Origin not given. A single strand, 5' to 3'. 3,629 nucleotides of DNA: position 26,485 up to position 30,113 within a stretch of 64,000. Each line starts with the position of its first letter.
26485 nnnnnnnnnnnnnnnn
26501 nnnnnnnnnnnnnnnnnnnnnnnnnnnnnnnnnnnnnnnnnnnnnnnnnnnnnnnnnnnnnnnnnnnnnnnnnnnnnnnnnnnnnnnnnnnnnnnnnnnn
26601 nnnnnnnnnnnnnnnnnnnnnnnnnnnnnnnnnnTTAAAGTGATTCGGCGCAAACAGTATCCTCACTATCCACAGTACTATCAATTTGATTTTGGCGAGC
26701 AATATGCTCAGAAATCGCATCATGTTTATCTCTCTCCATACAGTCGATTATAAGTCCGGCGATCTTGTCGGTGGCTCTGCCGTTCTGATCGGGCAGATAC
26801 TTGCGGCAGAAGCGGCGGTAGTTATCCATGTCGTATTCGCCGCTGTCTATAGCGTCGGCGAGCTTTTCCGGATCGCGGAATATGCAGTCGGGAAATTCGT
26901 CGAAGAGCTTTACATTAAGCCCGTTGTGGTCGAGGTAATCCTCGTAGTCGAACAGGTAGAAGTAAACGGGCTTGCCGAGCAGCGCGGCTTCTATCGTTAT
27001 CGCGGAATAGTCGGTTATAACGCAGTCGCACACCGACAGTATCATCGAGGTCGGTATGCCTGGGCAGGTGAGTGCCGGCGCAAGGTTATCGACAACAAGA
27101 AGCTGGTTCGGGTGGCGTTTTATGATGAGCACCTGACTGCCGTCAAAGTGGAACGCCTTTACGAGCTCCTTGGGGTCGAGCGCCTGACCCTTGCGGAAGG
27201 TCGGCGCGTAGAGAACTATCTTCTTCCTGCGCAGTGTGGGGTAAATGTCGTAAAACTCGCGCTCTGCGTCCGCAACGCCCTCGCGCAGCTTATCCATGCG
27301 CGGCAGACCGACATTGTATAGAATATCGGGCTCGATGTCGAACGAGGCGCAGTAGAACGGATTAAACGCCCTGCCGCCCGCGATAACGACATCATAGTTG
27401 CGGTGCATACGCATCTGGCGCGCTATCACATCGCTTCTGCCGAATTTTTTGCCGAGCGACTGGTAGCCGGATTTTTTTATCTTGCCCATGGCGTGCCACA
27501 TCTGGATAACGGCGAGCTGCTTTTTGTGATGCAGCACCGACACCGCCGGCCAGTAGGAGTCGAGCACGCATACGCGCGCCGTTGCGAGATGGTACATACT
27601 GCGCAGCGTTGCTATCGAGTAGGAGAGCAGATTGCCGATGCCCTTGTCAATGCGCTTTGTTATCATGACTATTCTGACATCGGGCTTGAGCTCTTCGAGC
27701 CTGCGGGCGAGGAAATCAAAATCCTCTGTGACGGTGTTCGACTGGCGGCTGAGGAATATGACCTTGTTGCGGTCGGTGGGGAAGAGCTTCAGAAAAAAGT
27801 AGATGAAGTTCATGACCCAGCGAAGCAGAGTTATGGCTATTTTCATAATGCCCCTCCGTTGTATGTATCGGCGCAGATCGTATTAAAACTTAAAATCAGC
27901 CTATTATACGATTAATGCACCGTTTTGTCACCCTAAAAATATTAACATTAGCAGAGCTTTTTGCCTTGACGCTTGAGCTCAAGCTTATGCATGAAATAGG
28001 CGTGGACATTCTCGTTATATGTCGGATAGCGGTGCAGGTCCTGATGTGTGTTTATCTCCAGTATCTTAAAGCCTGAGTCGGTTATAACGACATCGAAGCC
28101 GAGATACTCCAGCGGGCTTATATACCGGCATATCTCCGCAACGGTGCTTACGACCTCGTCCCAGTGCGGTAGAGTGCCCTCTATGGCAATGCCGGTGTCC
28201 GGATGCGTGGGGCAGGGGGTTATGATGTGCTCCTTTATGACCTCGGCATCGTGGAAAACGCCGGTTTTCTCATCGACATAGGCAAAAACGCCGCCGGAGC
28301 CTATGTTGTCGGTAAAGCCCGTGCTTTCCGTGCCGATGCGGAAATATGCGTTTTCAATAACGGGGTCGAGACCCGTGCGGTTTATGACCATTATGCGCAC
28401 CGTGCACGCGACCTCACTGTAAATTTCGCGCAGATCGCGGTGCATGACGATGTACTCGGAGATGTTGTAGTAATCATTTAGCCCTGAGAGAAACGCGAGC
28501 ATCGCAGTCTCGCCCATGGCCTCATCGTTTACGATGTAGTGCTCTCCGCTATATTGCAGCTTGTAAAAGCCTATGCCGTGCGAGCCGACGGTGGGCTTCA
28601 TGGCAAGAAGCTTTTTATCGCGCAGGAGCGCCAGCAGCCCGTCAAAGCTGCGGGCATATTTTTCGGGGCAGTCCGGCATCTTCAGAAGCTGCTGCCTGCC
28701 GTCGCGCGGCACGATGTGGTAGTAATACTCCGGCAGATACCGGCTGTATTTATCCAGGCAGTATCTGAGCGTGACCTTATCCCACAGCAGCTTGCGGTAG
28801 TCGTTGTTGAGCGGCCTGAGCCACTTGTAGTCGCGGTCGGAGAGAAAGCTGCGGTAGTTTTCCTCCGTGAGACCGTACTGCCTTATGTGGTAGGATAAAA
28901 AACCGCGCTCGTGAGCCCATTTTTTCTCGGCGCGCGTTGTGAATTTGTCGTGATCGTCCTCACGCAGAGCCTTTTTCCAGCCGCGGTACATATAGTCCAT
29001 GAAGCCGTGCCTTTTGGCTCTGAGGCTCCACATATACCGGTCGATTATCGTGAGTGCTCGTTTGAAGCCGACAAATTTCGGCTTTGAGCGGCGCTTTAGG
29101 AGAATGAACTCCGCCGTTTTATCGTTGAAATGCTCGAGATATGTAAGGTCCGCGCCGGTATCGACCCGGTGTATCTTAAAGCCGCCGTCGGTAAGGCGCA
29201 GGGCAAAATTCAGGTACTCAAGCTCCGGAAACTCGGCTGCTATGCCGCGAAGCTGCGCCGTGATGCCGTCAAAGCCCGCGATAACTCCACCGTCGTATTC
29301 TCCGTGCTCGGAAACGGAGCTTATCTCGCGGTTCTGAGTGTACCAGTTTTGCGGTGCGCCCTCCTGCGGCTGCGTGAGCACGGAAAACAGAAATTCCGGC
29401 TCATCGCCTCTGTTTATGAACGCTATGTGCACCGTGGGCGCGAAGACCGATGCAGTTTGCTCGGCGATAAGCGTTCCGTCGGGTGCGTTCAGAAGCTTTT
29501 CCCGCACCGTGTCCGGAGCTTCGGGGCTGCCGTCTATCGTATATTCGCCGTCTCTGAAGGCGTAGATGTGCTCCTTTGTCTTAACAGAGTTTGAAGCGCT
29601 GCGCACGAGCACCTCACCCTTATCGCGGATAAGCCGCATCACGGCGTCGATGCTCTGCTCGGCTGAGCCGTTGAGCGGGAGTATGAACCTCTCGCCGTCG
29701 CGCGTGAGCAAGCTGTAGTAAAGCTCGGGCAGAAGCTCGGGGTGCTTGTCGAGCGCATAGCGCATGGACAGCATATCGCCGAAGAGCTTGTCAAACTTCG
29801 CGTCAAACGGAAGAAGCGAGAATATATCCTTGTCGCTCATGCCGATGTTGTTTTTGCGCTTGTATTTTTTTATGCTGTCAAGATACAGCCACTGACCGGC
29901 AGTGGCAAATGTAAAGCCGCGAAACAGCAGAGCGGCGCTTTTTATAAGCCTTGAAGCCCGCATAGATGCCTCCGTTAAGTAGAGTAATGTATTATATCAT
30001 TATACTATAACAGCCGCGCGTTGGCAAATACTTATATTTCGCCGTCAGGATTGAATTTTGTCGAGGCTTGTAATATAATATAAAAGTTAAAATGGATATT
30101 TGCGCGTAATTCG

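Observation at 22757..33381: Teichoic-acid-type polymer locus loaded with five ATP-grasp 'sugar-transfer associated' domains: a candidate Dlt-independent amino-acid/peptide decoration system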

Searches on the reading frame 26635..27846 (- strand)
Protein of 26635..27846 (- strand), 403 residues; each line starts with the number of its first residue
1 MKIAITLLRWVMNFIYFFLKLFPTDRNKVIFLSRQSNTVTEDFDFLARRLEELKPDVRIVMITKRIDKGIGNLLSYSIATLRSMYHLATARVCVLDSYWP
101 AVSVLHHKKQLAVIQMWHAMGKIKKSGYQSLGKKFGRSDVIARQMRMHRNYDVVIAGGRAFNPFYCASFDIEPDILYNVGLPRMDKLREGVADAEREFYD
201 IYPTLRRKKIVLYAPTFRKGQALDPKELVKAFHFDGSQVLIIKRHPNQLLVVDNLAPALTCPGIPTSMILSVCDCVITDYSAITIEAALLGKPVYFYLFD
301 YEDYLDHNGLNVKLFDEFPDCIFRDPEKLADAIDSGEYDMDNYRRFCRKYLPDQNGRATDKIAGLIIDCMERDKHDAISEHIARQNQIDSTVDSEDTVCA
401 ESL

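Call 3: search_protein_families(library=pfam, proteins=[window:26635-27846:-], max_evalue=0.01)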
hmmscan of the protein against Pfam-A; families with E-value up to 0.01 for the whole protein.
window:26635-27846:- (403 aa): 1 family
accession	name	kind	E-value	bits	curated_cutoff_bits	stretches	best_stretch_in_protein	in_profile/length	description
PF04464.20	Glyphos_transf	-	4.5e-51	174.4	22.1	1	19-366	6-365/367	CDP-Glycerol:Poly(glycerophosphate) glycerophosphotransferase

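Call 4: search_protein_families(library=ncbifam, proteins=[window:26635-27846:-], max_evalue=0.01)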
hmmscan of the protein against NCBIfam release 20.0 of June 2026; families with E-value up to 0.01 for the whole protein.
window:26635-27846:- (403 aa): 4 families
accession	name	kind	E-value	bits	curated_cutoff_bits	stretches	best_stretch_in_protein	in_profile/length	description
NF041711.1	TagprimaseTarB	equivalog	7.7e-33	114.2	500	1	80-320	82-314/362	teichoic acid glycerol-phosphate primase TarB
NF041713.1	Tar_polymTarL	equivalog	9.2e-30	103.8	1000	1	9-362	192-555/562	teichoic acid ribitol-phosphate polymerase TarL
NF041712.1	techglyph_taseTarF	equivalog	3.9e-14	52.5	550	2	271-367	286-387/388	teichoic acid glycerol-phosphate transferase TarF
TIGR04396.2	surf_polysacc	subfamily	0.0079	15.4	125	0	270-382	261-375/427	surface carbohydrate biosynthesis protein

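Call 53: search_solved_structures(query=window:26635-27846:-, max_evalue=0.01, show_alignments=2)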
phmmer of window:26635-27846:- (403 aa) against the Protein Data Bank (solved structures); distinct sequences matched with E-value up to 0.01: 5.
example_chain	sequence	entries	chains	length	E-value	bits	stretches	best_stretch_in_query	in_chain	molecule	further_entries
8va1_A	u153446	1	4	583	3.3e-29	105.2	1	11-363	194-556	Teichoic acid ribitol-phosphate polymerase TarL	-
3l7i_A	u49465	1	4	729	4e-11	45.6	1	37-371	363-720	Teichoic acid biosynthesis protein F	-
3l7m_A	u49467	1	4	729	9.3e-11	44.5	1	36-371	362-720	Teichoic acid biosynthesis protein F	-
8qoy_A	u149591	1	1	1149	9.8e-11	44.4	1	175-368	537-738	TagF-like capsule polymerase Cps3D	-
3l7j_A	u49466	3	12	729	3.1e-10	42.7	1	41-371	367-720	Teichoic acid biosynthesis protein F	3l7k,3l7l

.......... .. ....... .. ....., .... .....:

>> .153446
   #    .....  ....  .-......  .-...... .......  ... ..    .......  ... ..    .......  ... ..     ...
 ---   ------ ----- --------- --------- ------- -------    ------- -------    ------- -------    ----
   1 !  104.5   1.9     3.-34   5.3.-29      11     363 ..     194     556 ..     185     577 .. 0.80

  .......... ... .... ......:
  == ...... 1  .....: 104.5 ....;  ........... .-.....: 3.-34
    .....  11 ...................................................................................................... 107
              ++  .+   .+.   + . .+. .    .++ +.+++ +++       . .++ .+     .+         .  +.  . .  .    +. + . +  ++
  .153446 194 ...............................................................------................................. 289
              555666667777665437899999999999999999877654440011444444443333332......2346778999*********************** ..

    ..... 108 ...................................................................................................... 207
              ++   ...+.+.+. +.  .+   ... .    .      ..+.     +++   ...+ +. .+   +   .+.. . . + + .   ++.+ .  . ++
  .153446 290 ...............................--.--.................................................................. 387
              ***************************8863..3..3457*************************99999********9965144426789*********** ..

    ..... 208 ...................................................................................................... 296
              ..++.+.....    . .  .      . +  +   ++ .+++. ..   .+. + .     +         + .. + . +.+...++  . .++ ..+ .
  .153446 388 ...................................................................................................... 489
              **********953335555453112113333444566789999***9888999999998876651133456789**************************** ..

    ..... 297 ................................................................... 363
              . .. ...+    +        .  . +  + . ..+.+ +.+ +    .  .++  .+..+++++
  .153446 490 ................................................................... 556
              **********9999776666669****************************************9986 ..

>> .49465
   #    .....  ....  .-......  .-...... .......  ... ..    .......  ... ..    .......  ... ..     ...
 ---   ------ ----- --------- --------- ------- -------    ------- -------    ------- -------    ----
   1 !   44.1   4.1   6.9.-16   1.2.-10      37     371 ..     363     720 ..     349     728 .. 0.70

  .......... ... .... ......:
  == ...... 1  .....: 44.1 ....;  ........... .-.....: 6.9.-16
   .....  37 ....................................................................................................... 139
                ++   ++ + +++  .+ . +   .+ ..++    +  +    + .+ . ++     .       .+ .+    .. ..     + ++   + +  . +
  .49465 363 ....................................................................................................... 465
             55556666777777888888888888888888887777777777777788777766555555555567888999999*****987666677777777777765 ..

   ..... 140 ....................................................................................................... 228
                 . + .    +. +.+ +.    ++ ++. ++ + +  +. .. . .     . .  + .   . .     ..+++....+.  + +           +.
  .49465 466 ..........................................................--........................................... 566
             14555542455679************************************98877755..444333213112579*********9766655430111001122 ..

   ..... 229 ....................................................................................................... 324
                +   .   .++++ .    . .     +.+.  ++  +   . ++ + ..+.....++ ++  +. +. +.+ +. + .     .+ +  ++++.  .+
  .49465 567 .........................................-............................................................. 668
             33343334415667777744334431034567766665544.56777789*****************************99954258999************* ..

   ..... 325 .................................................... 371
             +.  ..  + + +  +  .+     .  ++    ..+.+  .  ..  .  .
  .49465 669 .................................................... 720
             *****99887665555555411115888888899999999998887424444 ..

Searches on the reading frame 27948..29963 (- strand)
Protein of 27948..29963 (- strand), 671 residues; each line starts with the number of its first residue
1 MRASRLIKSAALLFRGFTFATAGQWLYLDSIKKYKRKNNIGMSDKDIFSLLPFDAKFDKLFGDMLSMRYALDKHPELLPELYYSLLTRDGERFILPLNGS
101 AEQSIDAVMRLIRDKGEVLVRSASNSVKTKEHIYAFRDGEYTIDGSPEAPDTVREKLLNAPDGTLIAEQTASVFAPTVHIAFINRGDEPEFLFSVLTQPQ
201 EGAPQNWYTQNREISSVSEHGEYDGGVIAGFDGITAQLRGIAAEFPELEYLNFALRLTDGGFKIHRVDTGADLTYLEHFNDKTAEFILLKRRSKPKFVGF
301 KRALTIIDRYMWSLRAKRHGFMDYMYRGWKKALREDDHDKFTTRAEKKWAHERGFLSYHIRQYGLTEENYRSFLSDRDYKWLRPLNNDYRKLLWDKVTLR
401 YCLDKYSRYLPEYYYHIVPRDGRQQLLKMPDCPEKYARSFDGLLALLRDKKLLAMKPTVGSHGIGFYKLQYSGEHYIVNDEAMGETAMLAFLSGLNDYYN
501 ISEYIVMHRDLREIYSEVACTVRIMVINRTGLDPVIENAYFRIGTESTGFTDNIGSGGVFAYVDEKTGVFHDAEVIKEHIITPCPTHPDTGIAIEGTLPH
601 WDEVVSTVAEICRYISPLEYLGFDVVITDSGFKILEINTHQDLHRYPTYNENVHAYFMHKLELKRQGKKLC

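Call 3: search_protein_families(library=pfam, proteins=[window:27948-29963:-], max_evalue=0.01)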
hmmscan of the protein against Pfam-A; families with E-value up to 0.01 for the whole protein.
window:27948-29963:- (671 aa): 2 families
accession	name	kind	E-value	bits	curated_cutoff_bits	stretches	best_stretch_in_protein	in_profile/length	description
PF14397.11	ATPgrasp_ST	-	6.4e-28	98.2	31.4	1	385-644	10-259/278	Sugar-transfer associated ATP-grasp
PF14398.11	ATPgrasp_YheCD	-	0.0084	15.8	26.8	0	437-482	35-80/255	YheC/D like ATP-grasp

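Call 4: search_protein_families(library=ncbifam, proteins=[window:27948-29963:-], max_evalue=0.01)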
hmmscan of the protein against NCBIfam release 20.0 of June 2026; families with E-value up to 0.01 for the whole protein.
window:27948-29963:- (671 aa): 1 family
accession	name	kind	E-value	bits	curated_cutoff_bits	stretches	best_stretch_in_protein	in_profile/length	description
TIGR02291.1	rimK_rel_E_lig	hypoth_equivalog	1.5e-10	40.6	314.2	1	491-642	128-271/317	alpha-L-glutamate ligase-like protein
